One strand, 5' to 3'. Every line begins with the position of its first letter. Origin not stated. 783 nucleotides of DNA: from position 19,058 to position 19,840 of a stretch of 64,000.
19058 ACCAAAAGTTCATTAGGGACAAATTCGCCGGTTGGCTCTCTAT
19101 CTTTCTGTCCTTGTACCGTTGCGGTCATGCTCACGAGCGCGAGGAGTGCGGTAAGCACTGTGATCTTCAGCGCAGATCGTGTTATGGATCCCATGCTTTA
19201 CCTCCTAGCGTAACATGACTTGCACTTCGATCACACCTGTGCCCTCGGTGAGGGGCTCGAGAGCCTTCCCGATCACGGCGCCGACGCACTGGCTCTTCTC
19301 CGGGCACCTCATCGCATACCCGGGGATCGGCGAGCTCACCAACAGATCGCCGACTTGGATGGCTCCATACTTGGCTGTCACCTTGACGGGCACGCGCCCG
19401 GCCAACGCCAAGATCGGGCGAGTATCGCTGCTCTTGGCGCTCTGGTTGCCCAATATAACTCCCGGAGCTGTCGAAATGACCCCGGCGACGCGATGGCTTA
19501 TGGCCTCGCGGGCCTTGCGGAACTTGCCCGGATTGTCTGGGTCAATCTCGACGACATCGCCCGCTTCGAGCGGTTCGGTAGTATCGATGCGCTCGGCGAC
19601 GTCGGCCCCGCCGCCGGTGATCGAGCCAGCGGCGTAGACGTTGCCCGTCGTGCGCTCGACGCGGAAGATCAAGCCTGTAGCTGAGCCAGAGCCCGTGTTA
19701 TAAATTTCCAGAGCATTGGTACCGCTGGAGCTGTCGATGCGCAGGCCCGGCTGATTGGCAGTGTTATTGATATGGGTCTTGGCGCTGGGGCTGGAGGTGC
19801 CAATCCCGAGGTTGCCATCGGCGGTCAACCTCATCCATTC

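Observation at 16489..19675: Two adjacent secreted proteins (S8 subtilase and a beta-sandwich protein) share an unassigned ~150-aa C-terminal module, also conserved at DNA level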

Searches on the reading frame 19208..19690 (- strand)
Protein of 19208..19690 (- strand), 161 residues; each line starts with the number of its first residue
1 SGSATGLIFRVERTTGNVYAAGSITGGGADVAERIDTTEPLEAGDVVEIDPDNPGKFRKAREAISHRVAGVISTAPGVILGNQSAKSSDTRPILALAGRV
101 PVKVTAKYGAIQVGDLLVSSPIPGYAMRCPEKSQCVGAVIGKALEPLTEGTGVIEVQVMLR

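Call 7: search_protein_families(library=phrogs, proteins=[window:19208-19690:-], max_evalue=1)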
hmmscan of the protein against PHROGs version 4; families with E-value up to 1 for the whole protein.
window:19208-19690:- (161 aa): 6 families
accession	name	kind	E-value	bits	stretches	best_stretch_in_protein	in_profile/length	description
phrog_22593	-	unknown function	0.00084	19.5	1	27-145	280-386/400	-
phrog_4775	-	connector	0.0013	17.8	1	9-85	678-753/876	pre-neck appendage protein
phrog_6427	-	unknown function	0.028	13.8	1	69-129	587-643/675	-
phrog_19602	-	tail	0.08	12.7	1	66-108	421-458/504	tail fiber protein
phrog_22456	-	unknown function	0.083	13.9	0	39-63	26-50/110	-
phrog_30858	-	unknown function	0.27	12.2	0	151-158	10-17/39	-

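Call 8: search_solved_structures(query=window:19208-19690:-, max_evalue=10, show_alignments=3)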
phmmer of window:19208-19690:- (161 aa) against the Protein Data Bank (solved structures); distinct sequences matched with E-value up to 10: 0.

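Call 9: find_homologous_proteins(query=window:19208-19690:-, max_evalue=0.001)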
Query window:19208-19690:- (161 aa): 224 proteins with E <= 0.001 among 451 candidates; the best 120 are listed.
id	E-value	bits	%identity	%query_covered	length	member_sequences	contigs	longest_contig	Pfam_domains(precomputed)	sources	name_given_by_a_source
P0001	1.6e-81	290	86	100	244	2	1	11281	-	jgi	jgi:hypothetical protein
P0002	1.6e-81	290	85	100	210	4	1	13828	-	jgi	jgi:hypothetical protein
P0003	1.6e-79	283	86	96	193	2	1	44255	PF11962.14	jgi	jgi:hypothetical protein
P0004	6.9e-79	281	85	96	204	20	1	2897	-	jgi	-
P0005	9.7e-75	268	83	94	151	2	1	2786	-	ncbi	ncbi:MAG: hypothetical protein QXD59_08040, partial [Candidatus Caldarchaeum sp.]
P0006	1.1e-64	235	67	100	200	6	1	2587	-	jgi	-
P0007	4.4e-64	233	71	96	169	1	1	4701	-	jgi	-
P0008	2.1e-56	208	67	96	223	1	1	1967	-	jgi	-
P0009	1.4e-53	199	64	100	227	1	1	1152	-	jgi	-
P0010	9.7e-50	187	57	99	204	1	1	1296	-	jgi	-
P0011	3.3e-48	182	63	94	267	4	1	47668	-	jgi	jgi:hypothetical protein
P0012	3.8e-47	178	58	98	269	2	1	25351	-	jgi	jgi:hypothetical protein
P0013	4.0e-47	178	47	98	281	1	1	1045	-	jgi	jgi:hypothetical protein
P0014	5.8e-47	178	58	98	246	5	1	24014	-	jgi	jgi:hypothetical protein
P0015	8.4e-47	177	60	93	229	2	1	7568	-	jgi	jgi:hypothetical protein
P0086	1.1e-29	122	49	87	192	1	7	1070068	-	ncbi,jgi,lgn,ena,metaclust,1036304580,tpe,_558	jgi:hypothetical protein|metaclust:\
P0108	1.9e-27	114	41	95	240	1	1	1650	PF11962.14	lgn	-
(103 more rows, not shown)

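Call 10: search_protein_families(library=pfam, proteins=[window:19208-19690:-], max_evalue=10)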
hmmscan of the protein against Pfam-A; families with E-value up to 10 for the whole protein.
window:19208-19690:- (161 aa): 1 family
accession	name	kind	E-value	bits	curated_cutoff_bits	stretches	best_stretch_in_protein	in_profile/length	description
PF11962.13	Peptidase_G2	-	0.00045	20.1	25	1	7-85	25-102/228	Peptidase_G2, IMC autoproteolytic cleavage domain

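Call 13: search_solved_structures(query=A2, max_evalue=10, show_alignments=3)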
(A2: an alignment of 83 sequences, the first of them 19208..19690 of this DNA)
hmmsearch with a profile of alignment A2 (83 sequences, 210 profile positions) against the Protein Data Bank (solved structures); distinct sequences matched with E-value up to 10: 3.
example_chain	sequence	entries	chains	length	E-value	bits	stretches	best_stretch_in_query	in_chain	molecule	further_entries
8eqm_U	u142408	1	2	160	0.096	15.4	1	53-122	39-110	Photosystem II 12 kDa extrinsic protein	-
4ktb_A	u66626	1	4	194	0.53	13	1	146-178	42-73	Putative uncharacterized protein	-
3gqh_A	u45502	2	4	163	0.62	12.7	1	76-137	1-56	Preneck appendage protein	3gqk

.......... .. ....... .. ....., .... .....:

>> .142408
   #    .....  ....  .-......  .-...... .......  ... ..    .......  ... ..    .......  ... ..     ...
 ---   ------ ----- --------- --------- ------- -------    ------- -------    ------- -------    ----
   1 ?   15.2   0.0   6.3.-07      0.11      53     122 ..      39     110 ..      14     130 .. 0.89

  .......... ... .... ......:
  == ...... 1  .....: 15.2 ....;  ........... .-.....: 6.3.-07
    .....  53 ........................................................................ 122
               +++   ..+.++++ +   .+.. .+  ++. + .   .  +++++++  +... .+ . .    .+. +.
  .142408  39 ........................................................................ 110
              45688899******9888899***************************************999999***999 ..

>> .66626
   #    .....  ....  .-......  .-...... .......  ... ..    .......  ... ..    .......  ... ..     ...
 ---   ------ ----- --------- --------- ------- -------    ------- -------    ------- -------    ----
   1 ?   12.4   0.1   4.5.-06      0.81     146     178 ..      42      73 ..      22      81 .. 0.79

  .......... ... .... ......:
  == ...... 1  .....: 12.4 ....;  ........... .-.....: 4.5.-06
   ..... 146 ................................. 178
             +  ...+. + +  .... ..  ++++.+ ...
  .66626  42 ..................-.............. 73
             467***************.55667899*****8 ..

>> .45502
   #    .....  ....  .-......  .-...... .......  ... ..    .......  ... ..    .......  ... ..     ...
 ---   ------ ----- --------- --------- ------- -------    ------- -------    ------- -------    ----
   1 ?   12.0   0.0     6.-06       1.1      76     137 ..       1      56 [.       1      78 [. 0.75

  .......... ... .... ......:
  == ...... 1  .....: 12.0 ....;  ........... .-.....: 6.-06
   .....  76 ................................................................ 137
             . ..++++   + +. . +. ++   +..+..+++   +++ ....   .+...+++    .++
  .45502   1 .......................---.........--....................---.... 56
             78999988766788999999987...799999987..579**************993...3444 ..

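Call 14: search_protein_families(library=pfam, alignment_id=A2, max_evalue=0.01)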
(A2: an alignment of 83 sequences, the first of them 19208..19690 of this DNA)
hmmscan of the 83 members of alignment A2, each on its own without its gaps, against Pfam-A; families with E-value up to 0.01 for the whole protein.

A. member 1, window:19208-19690:- (161 aa): 1 family
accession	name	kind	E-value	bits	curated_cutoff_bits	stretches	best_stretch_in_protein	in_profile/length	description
PF11962.13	Peptidase_G2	-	0.00045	20.1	25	1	7-85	25-102/228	Peptidase_G2, IMC autoproteolytic cleavage domain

B. families by the number of members that match (of 83 scanned): 5 families
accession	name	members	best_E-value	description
PF11962.13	Peptidase_G2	18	3.4e-06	Peptidase_G2, IMC autoproteolytic cleavage domain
PF12799.13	LRR_4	1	9.8e-06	Leucine Rich repeats (2 copies)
PF06119.19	NIDO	1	0.00029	Nidogen-like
PF13349.12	DUF4097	1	0.0015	Toastrack DUF4097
PF11685.13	DUF3281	1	0.0044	Protein of unknown function (DUF3281)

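Call 17: search_dna_similar(query=window:19208-19690:-, collection=phages, mode=protein, max_evalue=0.01, max_rows=25)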
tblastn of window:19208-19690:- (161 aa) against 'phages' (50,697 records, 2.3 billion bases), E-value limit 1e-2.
Records with a match: 15; places in all: 15; records where one place covers at least 80% of the query: 1.
Best place of each record, by identity: <60% 15.
By first word of the organism name: Pseudomonas 11; Bacillus 2; Sinorhizobium 1; Bacteriophage 1.
By host as written in the record: Pseudomonas aeruginosa PAO1 5; - 4; Pseudomonas aeruginosa 3; Bacillus subtilis 2; Sinohrizobium meliloti NRRL L-50 1.
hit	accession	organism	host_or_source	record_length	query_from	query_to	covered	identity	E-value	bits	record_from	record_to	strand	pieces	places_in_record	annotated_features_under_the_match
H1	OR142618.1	Pseudomonas phage Callisto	Pseudomonas aeruginosa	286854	29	145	73%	39.0%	4e-10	62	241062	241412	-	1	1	hypothetical protein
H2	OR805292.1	Pseudomonas phage Cassandra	Pseudomonas aeruginosa PAO1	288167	29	145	73%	39.0%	4e-10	62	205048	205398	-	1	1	hypothetical protein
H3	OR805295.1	Pseudomonas phage Paride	Pseudomonas aeruginosa PAO1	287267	29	145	73%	39.0%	4e-10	62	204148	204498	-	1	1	hypothetical protein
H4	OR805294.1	Pseudomonas phage Ettore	Pseudomonas aeruginosa PAO1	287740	29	145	73%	39.0%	4e-10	62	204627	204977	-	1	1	hypothetical protein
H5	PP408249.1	Pseudomonas phage vB_Pa-PAC2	Pseudomonas aeruginosa PAO1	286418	29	145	73%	39.0%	5e-10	62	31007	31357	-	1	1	baseplate wedge subunit and tail pin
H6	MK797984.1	Pseudomonas phage vB_PaeM_PA5oct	-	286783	29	145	73%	39.0%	5e-10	62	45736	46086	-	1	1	hypothetical protein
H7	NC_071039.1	Pseudomonas phage vB_PaeM_PA5oct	-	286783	29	145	73%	39.0%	5e-10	62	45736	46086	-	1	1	virion structural protein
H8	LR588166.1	Pseudomonas phage vB_PaeM_MIJ3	-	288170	29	145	73%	39.0%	5e-10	62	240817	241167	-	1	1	hypothetical protein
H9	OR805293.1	Pseudomonas phage Deifobo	Pseudomonas aeruginosa PAO1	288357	29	145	73%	39.0%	5e-10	62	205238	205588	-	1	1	hypothetical protein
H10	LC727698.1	Pseudomonas phage sp. 30-3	Pseudomonas aeruginosa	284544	29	145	73%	39.0%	5e-10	62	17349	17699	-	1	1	hypothetical protein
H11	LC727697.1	Pseudomonas phage sp. 30-2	Pseudomonas aeruginosa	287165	29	145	73%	38.2%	2e-9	61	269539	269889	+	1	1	hypothetical protein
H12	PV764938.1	Sinorhizobium phage Phosso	Sinohrizobium meliloti NRRL L-50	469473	17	154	86%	31.0%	2e-5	49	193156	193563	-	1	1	hypothetical protein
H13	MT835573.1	Bacteriophage sp.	human fecal samples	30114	20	145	78%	30.9%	4e-3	42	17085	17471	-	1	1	record has no annotation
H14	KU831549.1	Bacillus phage vB_BsuP-Goe1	Bacillus subtilis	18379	3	81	49%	33.7%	1e-2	41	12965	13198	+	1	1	pre-neck appendage preprotein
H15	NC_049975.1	Bacillus phage vB_BsuP-Goe1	Bacillus subtilis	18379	3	81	49%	33.7%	1e-2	41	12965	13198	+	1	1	pre-neck appendage protein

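Call 23: find_related_loci(query=window:19208-19690:-, collection=genome_contigs, flank=6000)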
Query window:19208-19690:- (161 aa) in genome_contigs; peptide patterns used: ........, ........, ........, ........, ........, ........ (x = any residue, [..] = any of these).
528 stretches matched a pattern; 34 encode a relative of the query (tblastn E <= 1e-3); 34 distinct loci.
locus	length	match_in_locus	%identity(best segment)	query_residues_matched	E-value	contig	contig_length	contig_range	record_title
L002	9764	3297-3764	87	7-161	2e-87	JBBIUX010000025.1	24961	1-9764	MAG: Candidatus Fraserbacteria bacterium isolate BR2F70218_bin_63 NODE_941_length_24961_cov_5.52811, whole genome shotgu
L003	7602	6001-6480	85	2-161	4e-87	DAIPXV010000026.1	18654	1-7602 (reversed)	MAG TPA_asm: Candidatus Bipolaricaulota bacterium isolate CTOTU1357 NODE_233_length_18654_cov_4.625571, whole genome sho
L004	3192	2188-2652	84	7-161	1e-87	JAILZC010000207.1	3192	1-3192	MAG: Candidatus Bipolaricaulota bacterium isolate HOT.Cluster.56 Contig210, whole genome shotgun sequence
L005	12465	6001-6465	84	7-161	3e-85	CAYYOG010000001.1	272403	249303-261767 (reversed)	MAG TPA_asm: uncultured Thermotogae bacterium isolate binchicken_co40_63 genome assembly, contig: NODE_42_length_272403_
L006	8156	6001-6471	82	5-161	4e-84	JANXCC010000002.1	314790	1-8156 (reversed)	MAG: Candidatus Bipolaricaulota bacterium isolate SKYB55 NODE_2_length_314790_cov_120.043942, whole genome shotgun seque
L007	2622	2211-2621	85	3-138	2e-75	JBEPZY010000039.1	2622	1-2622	MAG: Gemmatales bacterium isolate 03V1_S199.semibin_refined.050_sub NODE_25370_length_2622_cov_13.983968, whole genome s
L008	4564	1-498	71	9-161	2e-71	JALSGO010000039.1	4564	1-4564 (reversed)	MAG: Candidatus Bipolaricaulota bacterium isolate 354-166_maxbin2_scaf2bin.100 354-166_scaffold_17351_c1, whole genome s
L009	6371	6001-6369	85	7-128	2e-63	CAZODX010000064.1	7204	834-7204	MAG TPA_asm: uncultured Thermotogae bacterium isolate binchicken_co71_26 genome assembly, contig: NODE_4687_length_7204_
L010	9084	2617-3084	57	3-159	1e-50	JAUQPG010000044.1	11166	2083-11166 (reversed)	MAG: Candidatus Bipolaricaulota bacterium isolate GXS.bins.134.201912 NODE_4539_length_11166_cov_554.781140, whole genom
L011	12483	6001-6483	58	8-161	5e-50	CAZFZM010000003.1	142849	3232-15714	MAG TPA_asm: uncultured Thermotogae bacterium isolate SRP323688_co1_258 genome assembly, contig: NODE_217_length_142849_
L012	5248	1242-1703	58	5-159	2e-50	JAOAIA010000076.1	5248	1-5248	MAG: Candidatus Bipolaricaulota bacterium isolate SKW78 NODE_73_length_5248_cov_3.905047, whole genome shotgun sequence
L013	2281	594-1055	57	5-159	1e-49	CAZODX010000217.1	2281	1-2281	MAG TPA_asm: uncultured Thermotogae bacterium isolate binchicken_co71_26 genome assembly, contig: NODE_19502_length_2281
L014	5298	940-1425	52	3-159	3e-47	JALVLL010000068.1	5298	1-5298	MAG: Candidatus Bipolaricaulota bacterium isolate A1_metabat2_scaf2bin.286 A1_NODE_15989_length_5298_cov_2.089151, whole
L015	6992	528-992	52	5-161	1e-47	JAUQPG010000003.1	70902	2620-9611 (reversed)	MAG: Candidatus Bipolaricaulota bacterium isolate GXS.bins.134.201912 NODE_240_length_70902_cov_537.106591, whole genome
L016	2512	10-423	60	27-161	3e-45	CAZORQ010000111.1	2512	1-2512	MAG TPA_asm: uncultured Thermotogae bacterium isolate binchicken_co334_334 genome assembly, contig: NODE_96645_length_25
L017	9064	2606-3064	57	8-161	1e-43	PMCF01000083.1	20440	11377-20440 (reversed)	MAG: Anaerolineae bacterium isolate fen_1063 73.20120700_E3M.207_contig_82406, whole genome shotgun sequence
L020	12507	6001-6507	50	7-161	2e-39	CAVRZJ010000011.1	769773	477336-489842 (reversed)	MAG: uncultured Acidobacteriota bacterium isolate MFD05942.bin.2.248 genome assembly, contig: contig_35006, whole genome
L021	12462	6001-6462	49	8-161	1e-37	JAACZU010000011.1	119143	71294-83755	MAG: Rhodanobacteraceae bacterium isolate SCNH_5 1666000011, whole genome shotgun sequence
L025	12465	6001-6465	50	8-161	5e-36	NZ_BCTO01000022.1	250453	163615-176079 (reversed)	Delftia tsuruhatensis NBRC 16741, whole genome shotgun sequence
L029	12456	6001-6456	52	10-161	1e-37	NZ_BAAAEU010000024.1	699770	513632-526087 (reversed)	Dokdonella soli strain JCM 15421 sequence24, whole genome shotgun sequence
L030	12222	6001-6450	48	8-161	5e-33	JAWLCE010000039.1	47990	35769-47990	MAG: Sumerlaeia bacterium isolate 15dZY3.bin.32 NODE_1068_length_47990_cov_6.367606, whole genome shotgun sequence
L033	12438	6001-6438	44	17-160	2e-27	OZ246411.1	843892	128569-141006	MAG: uncultured Candidatus Saccharibacteria bacterium isolate SRP242652_co1_90 genome assembly, chromosome: 1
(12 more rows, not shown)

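Call 24: predict_structure(alignment_id=A2)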
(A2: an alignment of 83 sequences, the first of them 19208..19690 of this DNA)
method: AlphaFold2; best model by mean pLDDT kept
length: 161 residues; sequences in the alignment: 83
mean_pLDDT: 91.2   pTM: 0.83
mean pLDDT of the five models: 91.2, 91.2, 90.8, 90.3, 90.2
residues with pLDDT >= 90: 121; 70-90: 27; 50-70: 11; < 50: 2
segments of 3 or more residues with pLDDT < 50: none
pLDDT, mean of each block of 10 residues (from residue 1): 60 87 78 96 98 98 97 94 73 96 98 98 98 96 98 96 73
secondary structure, 60 per line:
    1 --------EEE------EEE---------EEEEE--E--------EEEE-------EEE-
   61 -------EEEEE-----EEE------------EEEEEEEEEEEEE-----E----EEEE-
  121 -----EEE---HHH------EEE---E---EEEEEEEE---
elements in order: E9-11 E18-20 E30-34 E46-49 E57-59 E68-72 E78-80 E93-105 E116-119 E126-128 E141-143 E151-158

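Call 27: fold_search(model_id=the predicted structure, library=pdb)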
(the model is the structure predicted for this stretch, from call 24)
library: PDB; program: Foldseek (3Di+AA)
matches with E <= 10: 160; with E <= 0.001: 1
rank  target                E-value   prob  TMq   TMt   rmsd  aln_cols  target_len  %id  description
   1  3suc                  3.5e-04  1.00  0.68  0.15   6.1       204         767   18  Crystal structure of the pre-mature bacteriophage phi29 gene product 12 (released 2011-08-03)
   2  8hdt_G                1.8e-03  1.00  0.48  0.47   8.4       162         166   14  Cyanophage Pam3 capsid asymmetric unit (released 2023-01-18)
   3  6qyy_A                1.9e-03  1.00  0.43  0.56   5.9       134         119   17  The crystal structure of head fiber gp8.5 N base in bacteriophage phi29 (released 2019-06-12)
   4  8qsy_JI               4.4e-03  1.00  0.55  0.64  11.4       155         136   15  Portal capsid interface of full Haloferax tailed virus 1. (released 2024-10-23)
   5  8qsy_MJ               6.8e-03  1.00  0.55  0.66   8.6       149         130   16  Portal capsid interface of full Haloferax tailed virus 1. (released 2024-10-23)
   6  6qvk_1e               9.4e-03  1.00  0.40  0.25   6.8       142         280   15  The cryo-EM structure of bacteriophage phi29 prohead (released 2019-06-12)
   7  8qsy_JJ               9.9e-03  1.00  0.52  0.62   4.7       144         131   18  Portal capsid interface of full Haloferax tailed virus 1. (released 2024-10-23)
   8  8qsy_LJ               1.5e-02  1.00  0.54  0.67   7.4       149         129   17  Portal capsid interface of full Haloferax tailed virus 1. (released 2024-10-23)
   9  8pkh_DU               2.3e-02  0.99  0.43  0.45   5.5       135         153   16  Borrelia bacteriophage BB1 procapsid, fivefold-symmetrized outer shell (released 2023-07-12)
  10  8pkh_FU               4.9e-02  0.97  0.42  0.44   5.6       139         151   12  Borrelia bacteriophage BB1 procapsid, fivefold-symmetrized outer shell (released 2023-07-12)
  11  9gay_C                5.8e-02  0.96  0.40  0.49   6.7       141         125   10  Extended phiCD508 capsid (released 2025-03-26)
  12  5wk1_K                6.1e-02  0.99  0.51  0.55   4.9       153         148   10  Structure of the major capsid protein and the capsid stabilizing protein of the marine siphovirus TW1 (released 2018-01-17)
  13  8pkh_FP               6.4e-02  0.96  0.43  0.45   7.2       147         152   14  Borrelia bacteriophage BB1 procapsid, fivefold-symmetrized outer shell (released 2023-07-12)
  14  8pkh_DY               6.8e-02  0.98  0.43  0.45   5.5       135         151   16  Borrelia bacteriophage BB1 procapsid, fivefold-symmetrized outer shell (released 2023-07-12)
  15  8pkh_DO               6.8e-02  0.97  0.43  0.44   5.6       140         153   14  Borrelia bacteriophage BB1 procapsid, fivefold-symmetrized outer shell (released 2023-07-12)
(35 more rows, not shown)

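Call 30: search_protein_families(library=pfam, proteins=[L002:3768-6494:+, L005:9594-11492:+, L010:1-3087:+, L011:2422-4488:+, L017:1475-3064:+, L020:3463-6507:+, L021:4171-6462:+, L025:4477-6465:+, L030:4063-6450:+, L033:5584-6441:+], max_evalue=0.01)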
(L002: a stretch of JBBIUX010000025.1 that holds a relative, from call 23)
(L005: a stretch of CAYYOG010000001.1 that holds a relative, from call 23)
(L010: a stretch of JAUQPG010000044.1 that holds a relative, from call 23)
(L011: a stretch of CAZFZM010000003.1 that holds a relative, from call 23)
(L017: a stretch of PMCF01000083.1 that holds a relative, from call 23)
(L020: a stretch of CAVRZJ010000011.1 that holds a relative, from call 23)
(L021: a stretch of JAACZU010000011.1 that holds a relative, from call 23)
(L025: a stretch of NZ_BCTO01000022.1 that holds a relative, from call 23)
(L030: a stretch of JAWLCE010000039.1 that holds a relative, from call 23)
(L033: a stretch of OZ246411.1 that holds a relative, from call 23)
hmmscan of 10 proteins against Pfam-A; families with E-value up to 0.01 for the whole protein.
L002:3768-6494:+ (909 aa): 2 families
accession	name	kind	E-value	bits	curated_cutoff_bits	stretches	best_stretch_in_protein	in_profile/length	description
PF00082.27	Peptidase_S8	-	1.2e-52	179.5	21.8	1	170-432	2-269/288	Subtilase family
PF22148.1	Fervidolysin_NPro-like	-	2.5e-09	37.9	21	1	36-113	5-81/81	Fervidolysin N-terminal prodomain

L005:9594-11492:+ (633 aa): 0 families

L010:1-3087:+ (1029 aa): 3 families
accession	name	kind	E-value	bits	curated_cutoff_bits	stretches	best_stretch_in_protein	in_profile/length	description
PF13360.13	PQQ_2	-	3.4e-22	79.7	27.6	2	481-582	2-100/233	Outer membrane protein assembly factor BamB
PF13570.13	Beta-prop_ACSF4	-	1e-18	68.3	133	1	429-586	102-256/329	Beta-alanine-activating enzyme, beta-propeller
PF24517.2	CBM96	-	2.2e-09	37.8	26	1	179-336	6-144/164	Carbohydrate-binding module family 96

L011:2422-4488:+ (689 aa): 9 families
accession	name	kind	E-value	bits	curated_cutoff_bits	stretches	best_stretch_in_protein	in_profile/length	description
PF22544.2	HYDIN_VesB_CFA65-like_Ig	-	6.4e-12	46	25.5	1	414-512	8-99/100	HYDIN/CFA65/VesB-like, Ig-like domain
PF13529.12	Peptidase_C39_2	-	3.5e-09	37.8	24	1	320-363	86-143/143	Peptidase_C39 like family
PF15780.11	ASH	-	2.8e-08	34.3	27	1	412-501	10-93/98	Abnormal spindle-like microcephaly-assoc'd, ASPM-SPD-2-Hydin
PF22073.2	Cep192_D4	-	2e-07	31.6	35.5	1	417-514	12-111/112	Cep192 domain 4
PF07610.17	DUF1573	-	4.4e-06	27.1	26.1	1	413-508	5-92/98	Protein of unknown function (DUF1573)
PF14016.12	DUF4232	-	0.00053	20.6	27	1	430-504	22-93/129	Domain of unknown function (DUF4232)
PF12371.14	TMEM131_like_N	-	0.0011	19.5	28.8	1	417-496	9-82/84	Transmembrane protein 131-like N-terminal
PF24798.1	Ig-CFAP74_4th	-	0.0034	17.9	28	1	415-512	5-93/95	CFAP74 forth Ig-like domain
PF07705.17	CARDB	-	0.005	17.5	22.7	0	419-497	13-84/101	CARDB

L017:1475-3064:+ (530 aa): 0 families

L020:3463-6507:+ (1015 aa): 0 families

L021:4171-6462:+ (764 aa): 0 families

L025:4477-6465:+ (663 aa): 0 families

L030:4063-6450:+ (796 aa): 0 families

L033:5584-6441:+ (286 aa): 0 families

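Call 34: search_protein_families(library=ncbifam, proteins=[L025:4477-6465:+, L029:5044-6456:+], max_evalue=0.1)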
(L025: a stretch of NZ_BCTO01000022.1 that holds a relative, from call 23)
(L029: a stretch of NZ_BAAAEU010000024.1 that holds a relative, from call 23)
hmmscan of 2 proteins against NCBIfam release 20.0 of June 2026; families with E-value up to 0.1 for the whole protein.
L025:4477-6465:+ (663 aa): 0 families

L029:5044-6456:+ (471 aa): 0 families
